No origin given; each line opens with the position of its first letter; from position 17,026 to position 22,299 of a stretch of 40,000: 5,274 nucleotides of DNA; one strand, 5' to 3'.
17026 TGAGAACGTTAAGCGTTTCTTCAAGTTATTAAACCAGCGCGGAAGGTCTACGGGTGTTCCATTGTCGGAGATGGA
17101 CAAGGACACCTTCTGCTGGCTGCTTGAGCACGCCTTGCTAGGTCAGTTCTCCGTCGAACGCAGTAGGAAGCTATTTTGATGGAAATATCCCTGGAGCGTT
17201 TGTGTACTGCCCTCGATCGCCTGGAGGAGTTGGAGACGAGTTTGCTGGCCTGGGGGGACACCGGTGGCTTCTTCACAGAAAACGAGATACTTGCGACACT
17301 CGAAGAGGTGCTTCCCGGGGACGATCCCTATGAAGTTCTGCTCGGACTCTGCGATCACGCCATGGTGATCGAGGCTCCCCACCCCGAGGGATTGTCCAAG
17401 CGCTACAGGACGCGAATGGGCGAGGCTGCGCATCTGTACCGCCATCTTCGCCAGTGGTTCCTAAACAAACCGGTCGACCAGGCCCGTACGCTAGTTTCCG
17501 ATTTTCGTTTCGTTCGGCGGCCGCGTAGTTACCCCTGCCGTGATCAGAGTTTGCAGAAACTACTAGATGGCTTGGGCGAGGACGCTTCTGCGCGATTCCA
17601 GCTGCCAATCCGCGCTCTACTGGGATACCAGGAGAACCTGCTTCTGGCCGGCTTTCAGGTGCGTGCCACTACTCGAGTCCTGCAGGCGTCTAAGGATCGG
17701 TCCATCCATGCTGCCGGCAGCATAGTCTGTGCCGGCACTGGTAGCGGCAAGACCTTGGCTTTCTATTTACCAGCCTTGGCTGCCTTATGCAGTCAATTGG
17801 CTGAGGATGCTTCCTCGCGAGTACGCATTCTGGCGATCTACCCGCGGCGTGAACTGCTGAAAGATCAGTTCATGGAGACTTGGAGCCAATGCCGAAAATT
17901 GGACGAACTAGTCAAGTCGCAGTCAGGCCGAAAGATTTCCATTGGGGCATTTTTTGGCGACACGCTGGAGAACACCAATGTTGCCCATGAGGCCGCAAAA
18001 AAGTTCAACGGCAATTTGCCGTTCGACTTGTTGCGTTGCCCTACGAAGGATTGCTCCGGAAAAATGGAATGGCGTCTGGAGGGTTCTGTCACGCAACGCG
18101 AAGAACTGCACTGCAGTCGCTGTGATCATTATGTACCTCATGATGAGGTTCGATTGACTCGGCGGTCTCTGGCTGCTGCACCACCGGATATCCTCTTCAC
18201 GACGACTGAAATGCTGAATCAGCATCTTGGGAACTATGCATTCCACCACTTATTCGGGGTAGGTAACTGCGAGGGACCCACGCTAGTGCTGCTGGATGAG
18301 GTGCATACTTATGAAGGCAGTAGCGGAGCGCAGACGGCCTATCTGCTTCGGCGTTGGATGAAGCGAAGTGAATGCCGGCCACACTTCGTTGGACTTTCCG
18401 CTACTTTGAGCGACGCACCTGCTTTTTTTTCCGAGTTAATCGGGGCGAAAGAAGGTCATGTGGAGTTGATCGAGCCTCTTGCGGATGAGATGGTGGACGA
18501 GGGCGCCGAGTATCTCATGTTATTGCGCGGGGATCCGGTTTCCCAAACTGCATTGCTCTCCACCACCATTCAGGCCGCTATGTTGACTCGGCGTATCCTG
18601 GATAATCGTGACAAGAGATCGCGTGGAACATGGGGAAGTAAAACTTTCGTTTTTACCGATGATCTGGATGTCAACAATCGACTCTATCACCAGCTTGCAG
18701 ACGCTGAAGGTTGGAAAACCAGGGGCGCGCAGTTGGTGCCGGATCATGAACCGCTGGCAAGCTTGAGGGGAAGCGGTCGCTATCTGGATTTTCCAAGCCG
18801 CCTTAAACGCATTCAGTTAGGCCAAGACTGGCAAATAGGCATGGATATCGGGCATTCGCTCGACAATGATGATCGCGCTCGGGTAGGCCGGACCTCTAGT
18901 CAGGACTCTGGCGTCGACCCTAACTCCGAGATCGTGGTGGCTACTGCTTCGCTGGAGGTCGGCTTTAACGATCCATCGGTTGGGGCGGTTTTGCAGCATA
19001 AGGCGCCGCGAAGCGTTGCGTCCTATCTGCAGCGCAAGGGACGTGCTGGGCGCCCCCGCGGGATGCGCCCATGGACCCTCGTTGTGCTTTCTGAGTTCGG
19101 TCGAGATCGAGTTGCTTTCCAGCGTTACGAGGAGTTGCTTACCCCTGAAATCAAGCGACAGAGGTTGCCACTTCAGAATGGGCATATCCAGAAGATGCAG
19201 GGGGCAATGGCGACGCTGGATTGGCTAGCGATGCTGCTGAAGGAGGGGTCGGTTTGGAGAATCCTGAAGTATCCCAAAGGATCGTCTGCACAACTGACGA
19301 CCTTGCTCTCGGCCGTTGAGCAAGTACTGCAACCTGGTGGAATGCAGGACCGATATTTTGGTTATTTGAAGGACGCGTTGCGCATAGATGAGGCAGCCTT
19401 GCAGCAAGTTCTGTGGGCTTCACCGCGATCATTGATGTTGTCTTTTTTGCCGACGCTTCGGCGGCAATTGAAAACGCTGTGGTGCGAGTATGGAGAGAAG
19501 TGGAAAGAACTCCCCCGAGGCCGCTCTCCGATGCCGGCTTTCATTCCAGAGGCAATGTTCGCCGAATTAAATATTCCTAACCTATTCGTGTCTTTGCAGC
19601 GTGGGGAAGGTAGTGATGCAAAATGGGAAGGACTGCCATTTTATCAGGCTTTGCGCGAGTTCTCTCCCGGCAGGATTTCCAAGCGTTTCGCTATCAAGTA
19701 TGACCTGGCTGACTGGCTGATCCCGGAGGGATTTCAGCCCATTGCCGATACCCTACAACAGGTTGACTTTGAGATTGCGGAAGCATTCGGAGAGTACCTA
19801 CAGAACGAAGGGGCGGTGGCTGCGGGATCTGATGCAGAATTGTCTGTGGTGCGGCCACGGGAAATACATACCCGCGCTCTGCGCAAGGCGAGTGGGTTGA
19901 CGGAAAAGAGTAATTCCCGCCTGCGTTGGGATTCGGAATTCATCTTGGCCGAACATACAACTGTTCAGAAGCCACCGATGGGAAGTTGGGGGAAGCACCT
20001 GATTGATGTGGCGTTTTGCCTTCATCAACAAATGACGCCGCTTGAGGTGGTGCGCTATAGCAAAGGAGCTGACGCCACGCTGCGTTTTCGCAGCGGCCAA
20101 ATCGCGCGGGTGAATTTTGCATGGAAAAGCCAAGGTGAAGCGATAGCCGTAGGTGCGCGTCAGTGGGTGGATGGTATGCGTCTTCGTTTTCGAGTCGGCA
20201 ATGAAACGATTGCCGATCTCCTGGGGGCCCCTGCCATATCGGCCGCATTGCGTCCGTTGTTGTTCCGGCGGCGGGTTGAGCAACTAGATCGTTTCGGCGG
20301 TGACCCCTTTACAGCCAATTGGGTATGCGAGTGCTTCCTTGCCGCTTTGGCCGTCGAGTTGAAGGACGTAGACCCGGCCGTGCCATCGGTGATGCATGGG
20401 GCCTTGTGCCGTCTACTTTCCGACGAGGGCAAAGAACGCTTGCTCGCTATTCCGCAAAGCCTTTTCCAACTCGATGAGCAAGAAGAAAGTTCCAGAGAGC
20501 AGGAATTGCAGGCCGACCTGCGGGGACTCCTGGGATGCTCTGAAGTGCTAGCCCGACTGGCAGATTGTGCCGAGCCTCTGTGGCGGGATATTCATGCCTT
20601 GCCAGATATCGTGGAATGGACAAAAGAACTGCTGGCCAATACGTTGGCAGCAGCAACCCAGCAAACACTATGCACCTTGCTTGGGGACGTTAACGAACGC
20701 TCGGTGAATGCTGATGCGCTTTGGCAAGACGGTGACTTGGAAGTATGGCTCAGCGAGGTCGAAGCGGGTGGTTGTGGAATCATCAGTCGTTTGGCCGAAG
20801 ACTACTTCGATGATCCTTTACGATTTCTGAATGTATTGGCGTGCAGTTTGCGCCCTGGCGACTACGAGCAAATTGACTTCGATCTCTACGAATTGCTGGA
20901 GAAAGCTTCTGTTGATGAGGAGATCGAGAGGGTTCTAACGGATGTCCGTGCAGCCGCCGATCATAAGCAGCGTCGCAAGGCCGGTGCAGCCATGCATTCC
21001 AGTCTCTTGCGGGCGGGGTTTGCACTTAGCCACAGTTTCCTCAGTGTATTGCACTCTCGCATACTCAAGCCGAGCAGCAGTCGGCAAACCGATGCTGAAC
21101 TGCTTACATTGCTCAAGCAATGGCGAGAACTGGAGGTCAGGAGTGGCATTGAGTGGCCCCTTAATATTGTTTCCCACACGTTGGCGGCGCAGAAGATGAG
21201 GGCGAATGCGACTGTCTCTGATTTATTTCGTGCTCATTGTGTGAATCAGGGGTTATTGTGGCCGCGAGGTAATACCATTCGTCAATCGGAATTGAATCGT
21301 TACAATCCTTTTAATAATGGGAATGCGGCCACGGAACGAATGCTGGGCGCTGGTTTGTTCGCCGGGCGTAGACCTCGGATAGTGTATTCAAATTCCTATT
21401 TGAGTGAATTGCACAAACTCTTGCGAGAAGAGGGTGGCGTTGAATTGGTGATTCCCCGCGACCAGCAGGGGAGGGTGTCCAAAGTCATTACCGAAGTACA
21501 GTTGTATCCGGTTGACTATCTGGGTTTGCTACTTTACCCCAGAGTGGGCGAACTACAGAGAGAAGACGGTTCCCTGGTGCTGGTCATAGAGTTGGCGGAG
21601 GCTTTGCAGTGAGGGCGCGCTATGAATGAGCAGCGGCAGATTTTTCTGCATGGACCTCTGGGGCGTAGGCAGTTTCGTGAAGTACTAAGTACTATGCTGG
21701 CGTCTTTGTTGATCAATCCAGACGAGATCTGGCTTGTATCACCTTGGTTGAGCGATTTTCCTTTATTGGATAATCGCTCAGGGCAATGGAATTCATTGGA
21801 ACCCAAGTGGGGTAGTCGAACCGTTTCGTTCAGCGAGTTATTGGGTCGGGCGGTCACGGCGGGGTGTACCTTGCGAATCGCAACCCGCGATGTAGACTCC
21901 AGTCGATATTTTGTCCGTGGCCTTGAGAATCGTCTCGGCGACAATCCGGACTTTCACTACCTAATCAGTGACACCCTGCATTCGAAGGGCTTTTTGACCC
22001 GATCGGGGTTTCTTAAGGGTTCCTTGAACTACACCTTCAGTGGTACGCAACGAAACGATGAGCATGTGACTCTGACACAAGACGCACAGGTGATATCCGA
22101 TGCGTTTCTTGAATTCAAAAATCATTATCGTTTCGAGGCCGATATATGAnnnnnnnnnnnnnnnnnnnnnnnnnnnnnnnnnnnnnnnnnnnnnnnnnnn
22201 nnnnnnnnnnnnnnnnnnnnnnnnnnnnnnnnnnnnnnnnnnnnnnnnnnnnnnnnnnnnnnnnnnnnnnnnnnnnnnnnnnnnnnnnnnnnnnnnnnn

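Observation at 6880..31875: Complete Dpd-type 7-deazaguanine DNA modification-restriction system (dpdE-K operon converging on queDEC-dpdB-dpdA-dpdB'-dpdC)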

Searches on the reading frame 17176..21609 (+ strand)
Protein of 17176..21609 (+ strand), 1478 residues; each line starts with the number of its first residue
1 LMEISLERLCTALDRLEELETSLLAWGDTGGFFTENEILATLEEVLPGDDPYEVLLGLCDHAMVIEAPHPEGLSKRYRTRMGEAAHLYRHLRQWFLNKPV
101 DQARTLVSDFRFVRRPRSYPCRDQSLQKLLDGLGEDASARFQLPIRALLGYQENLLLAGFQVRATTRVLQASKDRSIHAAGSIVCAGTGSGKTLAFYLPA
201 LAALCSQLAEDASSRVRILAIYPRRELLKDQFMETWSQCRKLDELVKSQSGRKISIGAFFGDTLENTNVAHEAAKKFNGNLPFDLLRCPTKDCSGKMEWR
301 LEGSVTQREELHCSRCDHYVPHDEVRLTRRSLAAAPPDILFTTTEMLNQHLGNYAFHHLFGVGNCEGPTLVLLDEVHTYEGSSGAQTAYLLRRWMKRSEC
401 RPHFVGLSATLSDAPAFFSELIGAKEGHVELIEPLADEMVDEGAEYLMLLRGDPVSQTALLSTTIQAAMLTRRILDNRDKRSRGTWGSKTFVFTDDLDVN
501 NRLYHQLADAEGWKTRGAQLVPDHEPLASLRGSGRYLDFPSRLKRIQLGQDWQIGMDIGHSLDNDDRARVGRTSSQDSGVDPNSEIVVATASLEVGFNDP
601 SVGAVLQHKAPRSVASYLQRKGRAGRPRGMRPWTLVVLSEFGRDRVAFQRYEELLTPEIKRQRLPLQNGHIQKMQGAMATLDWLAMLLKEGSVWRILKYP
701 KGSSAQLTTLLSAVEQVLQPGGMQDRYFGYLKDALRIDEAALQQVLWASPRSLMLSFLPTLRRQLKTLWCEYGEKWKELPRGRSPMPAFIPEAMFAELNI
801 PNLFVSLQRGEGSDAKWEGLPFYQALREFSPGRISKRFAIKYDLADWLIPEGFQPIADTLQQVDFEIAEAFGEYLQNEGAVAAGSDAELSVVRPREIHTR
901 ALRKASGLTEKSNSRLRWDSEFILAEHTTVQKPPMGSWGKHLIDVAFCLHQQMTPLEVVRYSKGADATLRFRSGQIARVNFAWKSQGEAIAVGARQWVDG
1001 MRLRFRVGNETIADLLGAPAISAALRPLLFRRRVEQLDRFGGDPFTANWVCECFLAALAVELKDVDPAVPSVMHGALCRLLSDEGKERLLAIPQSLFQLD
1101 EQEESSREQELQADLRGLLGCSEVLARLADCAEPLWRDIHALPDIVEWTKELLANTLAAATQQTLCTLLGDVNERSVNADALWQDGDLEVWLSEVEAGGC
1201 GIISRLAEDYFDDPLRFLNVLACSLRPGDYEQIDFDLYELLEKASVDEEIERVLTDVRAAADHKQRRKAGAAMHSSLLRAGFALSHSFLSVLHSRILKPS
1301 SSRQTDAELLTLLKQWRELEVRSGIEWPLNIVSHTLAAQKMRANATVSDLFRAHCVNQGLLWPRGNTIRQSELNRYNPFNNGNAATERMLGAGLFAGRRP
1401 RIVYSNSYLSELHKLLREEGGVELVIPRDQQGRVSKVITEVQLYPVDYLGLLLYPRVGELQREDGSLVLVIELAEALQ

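Call 3: search_protein_families(library=ncbifam, proteins=[window:17176-21609:+], max_evalue=0.001)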
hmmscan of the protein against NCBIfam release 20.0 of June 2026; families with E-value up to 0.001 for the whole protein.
window:17176-21609:+ (1478 aa): 14 families
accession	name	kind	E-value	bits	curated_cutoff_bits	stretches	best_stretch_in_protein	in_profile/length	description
NF041067.1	DpdJ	equivalog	0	1676.4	800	1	13-1478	1-1482/1482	protein DpdJ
TIGR04121.1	DEXH_lig_assoc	equivalog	3.9e-18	64.6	850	3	554-626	277-345/804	ligase-associated DNA damage response DEXH box helicase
TIGR03817.1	DECH_helic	hypoth_equivalog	6.7e-15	54.4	874.1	2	366-426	156-219/742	helicase/secretion neighborhood putative DEAH-box helicase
NF007284.0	PRK09751.1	equivalog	4e-14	50.9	1496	1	585-627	377-419/1538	ATP-dependent helicase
NF010338.0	PRK13767.1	equivalog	7e-12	44.4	849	1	585-626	343-384/877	ATP-dependent helicase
TIGR00614.1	recQ_fam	subfamily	8.1e-08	31.5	219.8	1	566-626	264-319/470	RecQ family ATP-dependent DNA helicase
NF008279.0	PRK11057.1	equivalog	3e-07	29.3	1015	1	561-626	269-329/608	ATP-dependent DNA helicase RecQ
NF008394.0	PRK11192.1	equivalog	3.5e-06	26.1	507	0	176-229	37-89/441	ATP-dependent RNA helicase SrmB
TIGR01389.1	recQ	equivalog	1.3e-05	23.9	640.2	1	572-627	263-318/591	DNA helicase RecQ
TIGR03158.1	cas3_cyano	exception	2.7e-05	23.4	69.1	0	184-235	19-59/357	type I-D CRISPR-associated helicase Cas3'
NF053711.1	RNA_heli_RhlE1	exception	5.2e-05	22.2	750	1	180-229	39-88/434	RNA helicase RhlE1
NF053636.1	DDHlcsCsdAPsy1082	equivalog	8.4e-05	21.3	890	0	182-229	43-88/512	DEAD/DEAH box helicase CsdA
TIGR02621.3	cas3_GSU0051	exception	0.00014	20.8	400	0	183-242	34-93/854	type I-G CRISPR-associated helicase/endonuclease Cas3g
NF053631.1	RNA_helic_CshA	equivalog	0.0004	19.4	646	0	170-229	27-81/434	degradosome RNA helicase CshA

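Call 83: search_protein_families(library=padloc, proteins=[window:17179-21609:+], max_evalue=1e-25)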
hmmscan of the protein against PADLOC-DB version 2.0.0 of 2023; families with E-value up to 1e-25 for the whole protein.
window:17179-21609:+ (1477 aa): 5 families
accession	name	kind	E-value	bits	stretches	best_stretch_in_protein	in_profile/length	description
PDLC02896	DpdJ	-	0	1790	1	3-1477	4-1487/1487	DpdJ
PDLC02893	DpdJ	-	1.9e-292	970.4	1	3-850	4-875/876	DpdJ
PDLC02898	DpdJ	-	5.6e-165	548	1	3-491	4-504/506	DpdJ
PDLC02894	DpdJ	-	2.2e-156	519.9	1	859-1477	6-625/625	DpdJ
PDLC02895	DpdJ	-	1.1e-37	126.6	1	74-686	758-1390/2112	DpdJ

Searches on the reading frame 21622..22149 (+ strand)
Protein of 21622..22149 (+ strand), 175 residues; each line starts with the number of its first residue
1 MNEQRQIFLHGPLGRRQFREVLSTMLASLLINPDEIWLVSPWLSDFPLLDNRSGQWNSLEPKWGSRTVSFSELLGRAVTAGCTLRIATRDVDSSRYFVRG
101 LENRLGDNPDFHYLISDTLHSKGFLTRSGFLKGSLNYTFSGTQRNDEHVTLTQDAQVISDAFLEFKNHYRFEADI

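Call 3: search_protein_families(library=ncbifam, proteins=[window:21622-22146:+], max_evalue=0.001)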
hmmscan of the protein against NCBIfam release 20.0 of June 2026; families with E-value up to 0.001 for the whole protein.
window:21622-22146:+ (175 aa): 1 family
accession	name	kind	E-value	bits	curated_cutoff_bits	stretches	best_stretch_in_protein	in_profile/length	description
NF041068.1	DpdK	equivalog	3e-55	186.3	100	1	5-169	1-167/167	phospholipase D-like domain-containing protein DpdK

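Call 37: find_encoding_contigs(protein=window:21622-22149:+, flank=10000, max_places=6)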
Protein window:21622-22149:+ (175 aa): 1 contig read that carries it; 1 place shown.
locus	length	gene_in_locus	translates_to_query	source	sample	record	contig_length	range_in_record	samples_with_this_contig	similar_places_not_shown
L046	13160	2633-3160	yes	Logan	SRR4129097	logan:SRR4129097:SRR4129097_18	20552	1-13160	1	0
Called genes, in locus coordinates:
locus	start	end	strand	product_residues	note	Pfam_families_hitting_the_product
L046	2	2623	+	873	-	?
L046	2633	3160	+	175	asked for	-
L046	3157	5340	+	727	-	PF28109:DpdD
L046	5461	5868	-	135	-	PF01242:PTPS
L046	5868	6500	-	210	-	PF04055:Radical_SAM (weak)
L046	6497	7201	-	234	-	PF06508:QueC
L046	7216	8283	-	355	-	PF14072:DndB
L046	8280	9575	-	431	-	PF01702:TGT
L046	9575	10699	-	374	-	PF14072:DndB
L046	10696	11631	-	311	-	-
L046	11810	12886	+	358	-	PF14072:DndB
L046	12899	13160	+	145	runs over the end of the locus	-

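Call 83: search_protein_families(library=padloc, proteins=[window:21622-22146:+], max_evalue=1e-25)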
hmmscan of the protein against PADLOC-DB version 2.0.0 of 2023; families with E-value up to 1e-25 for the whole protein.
window:21622-22146:+ (175 aa): 2 families
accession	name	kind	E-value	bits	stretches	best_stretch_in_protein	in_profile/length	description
PDLC02901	DpdK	-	2.2e-59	198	1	3-170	2-170/173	DpdK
PDLC02899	DpdK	-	2.2e-44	149.9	1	2-169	4-171/247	DpdK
